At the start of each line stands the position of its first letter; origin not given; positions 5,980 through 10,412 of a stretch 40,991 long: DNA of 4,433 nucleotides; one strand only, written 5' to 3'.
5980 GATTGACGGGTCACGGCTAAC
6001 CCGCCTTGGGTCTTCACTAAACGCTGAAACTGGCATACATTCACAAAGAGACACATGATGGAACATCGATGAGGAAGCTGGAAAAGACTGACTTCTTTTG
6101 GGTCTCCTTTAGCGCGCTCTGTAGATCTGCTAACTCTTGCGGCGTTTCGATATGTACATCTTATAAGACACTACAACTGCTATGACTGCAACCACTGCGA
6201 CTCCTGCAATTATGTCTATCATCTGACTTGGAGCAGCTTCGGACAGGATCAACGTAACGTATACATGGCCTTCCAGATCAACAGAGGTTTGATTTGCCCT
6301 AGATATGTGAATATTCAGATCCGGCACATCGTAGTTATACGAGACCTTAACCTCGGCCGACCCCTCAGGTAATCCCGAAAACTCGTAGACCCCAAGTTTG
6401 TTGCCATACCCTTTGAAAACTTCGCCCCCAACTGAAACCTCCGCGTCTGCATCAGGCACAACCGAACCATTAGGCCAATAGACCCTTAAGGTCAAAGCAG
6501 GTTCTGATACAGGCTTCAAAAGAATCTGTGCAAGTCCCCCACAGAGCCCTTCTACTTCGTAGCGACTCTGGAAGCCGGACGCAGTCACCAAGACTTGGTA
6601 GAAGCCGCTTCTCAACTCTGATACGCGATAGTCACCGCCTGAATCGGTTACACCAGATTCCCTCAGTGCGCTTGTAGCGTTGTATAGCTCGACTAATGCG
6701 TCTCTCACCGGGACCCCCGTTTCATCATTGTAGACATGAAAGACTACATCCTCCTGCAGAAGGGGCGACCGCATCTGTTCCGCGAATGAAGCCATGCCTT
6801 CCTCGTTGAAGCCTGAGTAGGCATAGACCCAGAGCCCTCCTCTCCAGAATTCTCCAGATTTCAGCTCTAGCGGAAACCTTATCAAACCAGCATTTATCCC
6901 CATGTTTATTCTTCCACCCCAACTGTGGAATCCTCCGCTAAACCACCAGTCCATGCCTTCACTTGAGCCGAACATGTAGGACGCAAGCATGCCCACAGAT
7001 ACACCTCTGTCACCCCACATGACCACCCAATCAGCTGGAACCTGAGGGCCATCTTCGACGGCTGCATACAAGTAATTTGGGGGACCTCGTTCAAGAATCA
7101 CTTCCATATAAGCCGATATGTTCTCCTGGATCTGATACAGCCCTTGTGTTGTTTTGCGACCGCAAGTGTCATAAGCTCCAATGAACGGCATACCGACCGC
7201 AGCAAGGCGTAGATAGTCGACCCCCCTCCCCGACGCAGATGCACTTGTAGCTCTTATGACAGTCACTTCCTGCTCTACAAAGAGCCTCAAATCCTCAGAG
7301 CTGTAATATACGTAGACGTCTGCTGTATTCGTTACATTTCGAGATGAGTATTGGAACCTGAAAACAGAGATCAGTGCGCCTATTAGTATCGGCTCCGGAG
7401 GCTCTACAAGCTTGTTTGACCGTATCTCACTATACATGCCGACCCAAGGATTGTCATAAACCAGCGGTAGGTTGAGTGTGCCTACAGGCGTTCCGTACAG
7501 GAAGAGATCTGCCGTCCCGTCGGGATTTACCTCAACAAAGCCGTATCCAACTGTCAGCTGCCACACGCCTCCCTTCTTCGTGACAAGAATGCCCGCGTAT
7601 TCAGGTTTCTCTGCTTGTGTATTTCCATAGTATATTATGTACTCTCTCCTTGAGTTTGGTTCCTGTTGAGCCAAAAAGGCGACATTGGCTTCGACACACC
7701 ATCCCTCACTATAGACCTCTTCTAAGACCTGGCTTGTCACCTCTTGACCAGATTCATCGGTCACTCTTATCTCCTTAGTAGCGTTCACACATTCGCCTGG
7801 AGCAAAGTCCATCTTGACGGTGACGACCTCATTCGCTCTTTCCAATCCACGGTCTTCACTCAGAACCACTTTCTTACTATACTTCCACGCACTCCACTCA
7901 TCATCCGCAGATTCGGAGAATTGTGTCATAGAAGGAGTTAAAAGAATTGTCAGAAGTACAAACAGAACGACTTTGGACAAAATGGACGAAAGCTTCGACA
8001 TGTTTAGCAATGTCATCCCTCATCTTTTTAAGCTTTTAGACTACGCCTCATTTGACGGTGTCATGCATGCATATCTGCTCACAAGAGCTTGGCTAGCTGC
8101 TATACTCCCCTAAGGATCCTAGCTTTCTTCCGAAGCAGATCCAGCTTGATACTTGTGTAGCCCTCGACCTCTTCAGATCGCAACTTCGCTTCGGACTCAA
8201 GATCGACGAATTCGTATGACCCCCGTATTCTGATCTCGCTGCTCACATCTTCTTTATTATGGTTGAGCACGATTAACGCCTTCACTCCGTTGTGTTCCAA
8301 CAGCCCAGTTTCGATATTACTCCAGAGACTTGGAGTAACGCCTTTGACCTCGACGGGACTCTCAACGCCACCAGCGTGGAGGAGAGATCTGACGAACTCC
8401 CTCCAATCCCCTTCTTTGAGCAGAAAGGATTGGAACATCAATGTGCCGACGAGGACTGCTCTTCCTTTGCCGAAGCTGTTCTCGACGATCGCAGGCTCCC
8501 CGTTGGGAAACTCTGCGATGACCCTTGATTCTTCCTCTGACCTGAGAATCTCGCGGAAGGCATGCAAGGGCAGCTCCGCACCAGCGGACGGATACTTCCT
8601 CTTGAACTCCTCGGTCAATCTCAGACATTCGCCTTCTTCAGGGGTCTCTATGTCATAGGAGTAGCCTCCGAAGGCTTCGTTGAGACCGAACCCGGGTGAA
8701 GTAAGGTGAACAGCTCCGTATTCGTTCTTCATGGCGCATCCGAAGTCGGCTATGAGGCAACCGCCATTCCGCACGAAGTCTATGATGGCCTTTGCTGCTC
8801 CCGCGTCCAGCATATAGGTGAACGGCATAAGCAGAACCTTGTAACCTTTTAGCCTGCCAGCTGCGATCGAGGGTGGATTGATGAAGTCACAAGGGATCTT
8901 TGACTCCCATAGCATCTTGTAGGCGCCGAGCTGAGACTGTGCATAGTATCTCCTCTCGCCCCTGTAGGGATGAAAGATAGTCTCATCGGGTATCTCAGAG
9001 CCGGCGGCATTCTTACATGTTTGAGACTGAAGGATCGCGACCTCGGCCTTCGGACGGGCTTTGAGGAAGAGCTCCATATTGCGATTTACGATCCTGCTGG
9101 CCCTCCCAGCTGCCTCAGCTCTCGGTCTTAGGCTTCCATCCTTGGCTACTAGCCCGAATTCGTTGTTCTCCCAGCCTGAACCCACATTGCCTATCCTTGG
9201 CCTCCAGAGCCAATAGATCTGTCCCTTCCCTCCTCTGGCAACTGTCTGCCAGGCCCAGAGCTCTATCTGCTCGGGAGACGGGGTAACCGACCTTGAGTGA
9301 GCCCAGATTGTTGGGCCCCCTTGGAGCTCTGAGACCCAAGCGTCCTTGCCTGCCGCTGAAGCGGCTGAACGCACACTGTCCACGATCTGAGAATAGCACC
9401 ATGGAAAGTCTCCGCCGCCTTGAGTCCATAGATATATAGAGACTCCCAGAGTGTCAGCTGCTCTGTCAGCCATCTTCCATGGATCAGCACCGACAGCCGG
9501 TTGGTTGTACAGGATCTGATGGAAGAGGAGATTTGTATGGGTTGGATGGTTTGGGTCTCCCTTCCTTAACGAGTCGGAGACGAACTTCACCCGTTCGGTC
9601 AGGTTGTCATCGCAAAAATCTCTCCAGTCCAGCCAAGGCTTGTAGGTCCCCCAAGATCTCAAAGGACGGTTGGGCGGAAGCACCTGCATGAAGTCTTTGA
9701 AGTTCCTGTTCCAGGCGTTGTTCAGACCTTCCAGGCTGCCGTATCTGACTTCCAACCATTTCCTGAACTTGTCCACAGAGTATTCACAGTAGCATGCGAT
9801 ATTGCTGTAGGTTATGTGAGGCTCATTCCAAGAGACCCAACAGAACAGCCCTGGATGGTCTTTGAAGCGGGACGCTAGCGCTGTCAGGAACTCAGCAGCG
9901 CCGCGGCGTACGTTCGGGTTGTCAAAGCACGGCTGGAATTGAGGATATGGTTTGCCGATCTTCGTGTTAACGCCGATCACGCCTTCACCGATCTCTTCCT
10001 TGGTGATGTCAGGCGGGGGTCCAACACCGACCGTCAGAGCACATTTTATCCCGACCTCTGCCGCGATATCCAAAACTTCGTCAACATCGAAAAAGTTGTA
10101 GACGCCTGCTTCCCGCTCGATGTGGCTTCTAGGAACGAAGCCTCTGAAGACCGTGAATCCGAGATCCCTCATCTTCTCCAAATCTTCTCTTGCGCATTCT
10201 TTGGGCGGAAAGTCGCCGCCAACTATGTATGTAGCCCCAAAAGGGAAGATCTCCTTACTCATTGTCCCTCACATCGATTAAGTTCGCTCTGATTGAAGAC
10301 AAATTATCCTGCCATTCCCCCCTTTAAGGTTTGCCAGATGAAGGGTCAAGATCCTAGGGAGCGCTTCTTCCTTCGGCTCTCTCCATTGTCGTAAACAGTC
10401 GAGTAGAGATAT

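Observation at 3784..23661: Compartment split: every full-length recognisable glycosidase lacks a signal peptide, every exported protein lacks a recognisable catalytic domain, and there is no canonical sugar ABC transporter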

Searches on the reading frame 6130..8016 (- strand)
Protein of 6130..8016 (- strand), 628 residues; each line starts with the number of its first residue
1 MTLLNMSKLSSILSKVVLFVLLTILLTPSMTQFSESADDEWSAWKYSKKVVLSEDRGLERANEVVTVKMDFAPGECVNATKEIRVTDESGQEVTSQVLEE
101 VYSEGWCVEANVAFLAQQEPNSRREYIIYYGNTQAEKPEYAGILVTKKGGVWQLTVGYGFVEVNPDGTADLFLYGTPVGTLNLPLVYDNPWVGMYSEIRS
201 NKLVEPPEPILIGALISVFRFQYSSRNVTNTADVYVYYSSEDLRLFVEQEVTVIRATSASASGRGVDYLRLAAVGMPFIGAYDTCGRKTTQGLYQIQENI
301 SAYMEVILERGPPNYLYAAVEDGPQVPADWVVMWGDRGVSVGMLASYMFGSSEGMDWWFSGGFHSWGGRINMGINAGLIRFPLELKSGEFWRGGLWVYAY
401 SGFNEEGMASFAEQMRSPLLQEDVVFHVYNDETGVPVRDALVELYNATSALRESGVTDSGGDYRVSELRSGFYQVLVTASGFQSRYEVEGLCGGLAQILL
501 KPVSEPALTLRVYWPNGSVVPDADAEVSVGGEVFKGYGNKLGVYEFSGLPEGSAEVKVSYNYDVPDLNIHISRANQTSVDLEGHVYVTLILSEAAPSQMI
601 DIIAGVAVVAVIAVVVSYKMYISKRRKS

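Call 5: search_protein_families(library=pfam, proteins=[window:6130-8016:-], max_evalue=0.01)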
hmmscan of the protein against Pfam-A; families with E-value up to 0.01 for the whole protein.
window:6130-8016:- (628 aa): 3 families
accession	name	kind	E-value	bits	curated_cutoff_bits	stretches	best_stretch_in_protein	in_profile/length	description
PF13620.12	CarboxypepD_reg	-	9.3e-15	55.2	32.3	2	431-486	8-63/82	Carboxypeptidase regulatory-like domain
PF17210.9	SdrD_B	-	2.4e-06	28.1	29.7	1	431-479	18-66/112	SdrD B-like domain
PF13715.12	CarbopepD_reg_2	-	1e-05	25.9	32.2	0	430-485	7-58/88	CarboxypepD_reg-like domain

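Call 47: search_protein_families(library=pfam, proteins=[window:6130-8016:-], max_evalue=10)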
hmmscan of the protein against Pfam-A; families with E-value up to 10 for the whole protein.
window:6130-8016:- (628 aa): 5 families
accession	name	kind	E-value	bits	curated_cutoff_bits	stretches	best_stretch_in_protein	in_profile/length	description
PF13620.12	CarboxypepD_reg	-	9.3e-15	55.2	32.3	2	431-486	8-63/82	Carboxypeptidase regulatory-like domain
PF17210.9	SdrD_B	-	2.4e-06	28.1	29.7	1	431-479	18-66/112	SdrD B-like domain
PF13715.12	CarbopepD_reg_2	-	1e-05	25.9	32.2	2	430-485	7-58/88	CarboxypepD_reg-like domain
PF11974.14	bMG3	-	0.043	14.2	34.9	1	425-480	16-75/103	Bacterial alpha-2-macroglobulin MG3 domain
PF02439.20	Adeno_E3_CR2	-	0.2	11.9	36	1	596-627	2-32/38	Adenovirus E3 region protein CR2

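Call 71: search_solved_structures(query=window:6130-8016:-, max_evalue=10)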
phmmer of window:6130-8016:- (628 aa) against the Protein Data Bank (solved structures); distinct sequences matched with E-value up to 10: 2.
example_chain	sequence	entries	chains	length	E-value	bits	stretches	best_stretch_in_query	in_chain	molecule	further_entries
8bdw_A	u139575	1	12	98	1.1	10.7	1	433-483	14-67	Cell surface adherence protein,collagen-binding domain, LPXTG-motif cell wall anchor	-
1l5t_A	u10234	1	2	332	2.2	9.6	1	128-186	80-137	lactoferrin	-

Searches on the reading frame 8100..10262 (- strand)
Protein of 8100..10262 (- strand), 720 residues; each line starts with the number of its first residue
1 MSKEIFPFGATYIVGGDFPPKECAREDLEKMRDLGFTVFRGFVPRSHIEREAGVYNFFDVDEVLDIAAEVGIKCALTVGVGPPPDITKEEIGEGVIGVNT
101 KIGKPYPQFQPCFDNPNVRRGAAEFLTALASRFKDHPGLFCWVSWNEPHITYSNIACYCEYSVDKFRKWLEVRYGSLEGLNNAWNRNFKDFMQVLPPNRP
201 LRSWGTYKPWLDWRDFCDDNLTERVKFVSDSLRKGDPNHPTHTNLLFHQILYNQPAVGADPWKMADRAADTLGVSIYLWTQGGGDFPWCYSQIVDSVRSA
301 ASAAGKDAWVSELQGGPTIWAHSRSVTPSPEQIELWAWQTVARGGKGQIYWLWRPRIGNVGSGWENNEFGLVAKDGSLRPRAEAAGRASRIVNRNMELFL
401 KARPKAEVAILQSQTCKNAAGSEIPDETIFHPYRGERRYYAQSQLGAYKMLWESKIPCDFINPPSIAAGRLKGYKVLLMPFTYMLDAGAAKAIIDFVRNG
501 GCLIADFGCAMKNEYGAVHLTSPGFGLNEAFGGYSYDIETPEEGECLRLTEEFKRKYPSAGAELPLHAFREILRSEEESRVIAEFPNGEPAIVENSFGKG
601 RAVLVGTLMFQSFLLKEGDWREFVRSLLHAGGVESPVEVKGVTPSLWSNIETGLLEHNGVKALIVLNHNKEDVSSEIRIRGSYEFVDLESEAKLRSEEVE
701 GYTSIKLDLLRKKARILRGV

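Call 5: search_protein_families(library=pfam, proteins=[window:8100-10262:-], max_evalue=0.01)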
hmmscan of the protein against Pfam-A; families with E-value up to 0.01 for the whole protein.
window:8100-10262:- (720 aa): 3 families
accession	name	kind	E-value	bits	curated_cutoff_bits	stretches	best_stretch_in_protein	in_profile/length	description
PF02449.21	Glyco_hydro_42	-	1.2e-43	150.4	21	1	20-357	8-341/376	Beta-galactosidase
PF08532.16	Glyco_hydro_42M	-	1.7e-22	80.4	25.8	1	440-614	28-187/207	Beta-galactosidase trimerisation domain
PF01373.23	Glyco_hydro_14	-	0.00057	19.4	27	1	154-198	178-222/402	Glycosyl hydrolase family 14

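Call 8: find_encoding_contigs(protein=window:8100-10262:-, flank=10000, max_places=6)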
Protein window:8100-10262:- (720 aa): 3 contigs read that carry it; 2 places shown.
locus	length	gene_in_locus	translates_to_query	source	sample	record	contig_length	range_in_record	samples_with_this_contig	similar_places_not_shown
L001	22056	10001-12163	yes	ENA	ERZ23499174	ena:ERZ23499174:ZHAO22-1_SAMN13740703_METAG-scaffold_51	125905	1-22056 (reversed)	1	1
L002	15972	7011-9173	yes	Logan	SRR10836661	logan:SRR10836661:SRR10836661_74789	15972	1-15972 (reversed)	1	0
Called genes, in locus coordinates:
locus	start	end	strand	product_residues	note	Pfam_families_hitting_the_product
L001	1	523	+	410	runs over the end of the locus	PF07221:GlcNAc_2-epim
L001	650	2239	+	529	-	-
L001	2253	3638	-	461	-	-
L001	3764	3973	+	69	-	-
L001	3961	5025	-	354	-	PF00150:Cellulase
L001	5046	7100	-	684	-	PF02449:Glyco_hydro_42, PF08532:Glyco_hydro_42M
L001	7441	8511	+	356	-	-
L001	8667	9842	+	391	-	-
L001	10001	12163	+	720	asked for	PF02449:Glyco_hydro_42, PF08532:Glyco_hydro_42M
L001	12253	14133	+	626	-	PF13620:CarboxypepD_reg, PF13715:CarbopepD_reg_2 (faint), PF17210:SdrD_B (faint)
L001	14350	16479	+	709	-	PF12905:Glyco_hydro_101, PF18952:DUF5696 (weak)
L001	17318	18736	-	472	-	-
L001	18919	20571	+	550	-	-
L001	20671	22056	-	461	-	?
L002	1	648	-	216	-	?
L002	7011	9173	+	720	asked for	PF02449:Glyco_hydro_42, PF08532:Glyco_hydro_42M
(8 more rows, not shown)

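Call 16: search_protein_families(library=pfam, proteins=[L001:18919-20571:+, L001:20671-22056:-], max_evalue=0.01)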
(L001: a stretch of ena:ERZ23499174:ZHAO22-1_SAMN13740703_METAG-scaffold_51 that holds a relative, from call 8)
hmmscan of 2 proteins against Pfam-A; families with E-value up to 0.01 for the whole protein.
L001:18919-20571:+ (550 aa): 0 families

L001:20671-22056:- (461 aa): 3 families
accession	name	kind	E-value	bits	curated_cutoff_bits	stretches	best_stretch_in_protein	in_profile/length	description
PF00205.28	TPP_enzyme_M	-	8e-36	123.2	30.4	1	98-234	1-136/137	Thiamine pyrophosphate enzyme, central domain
PF02775.26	TPP_enzyme_C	-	4.4e-29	101.7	21.9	1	303-444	1-150/151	Thiamine pyrophosphate enzyme, C-terminal TPP binding domain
PF13292.11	DXP_synthase_N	-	0.0032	17.2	21.2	1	324-384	108-170/274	1-deoxy-D-xylulose-5-phosphate synthase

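Call 18: search_protein_families(library=ncbifam, proteins=[window:8100-10262:-], max_evalue=0.01)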
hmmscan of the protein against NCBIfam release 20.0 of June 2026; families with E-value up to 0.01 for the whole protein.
window:8100-10262:- (720 aa): 0 families

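Call 47: search_protein_families(library=pfam, proteins=[L001:18919-20571:+], max_evalue=10)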
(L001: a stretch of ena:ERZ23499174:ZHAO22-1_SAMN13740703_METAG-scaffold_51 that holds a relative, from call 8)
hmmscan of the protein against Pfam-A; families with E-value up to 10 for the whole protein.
L001:18919-20571:+ (550 aa): 0 families
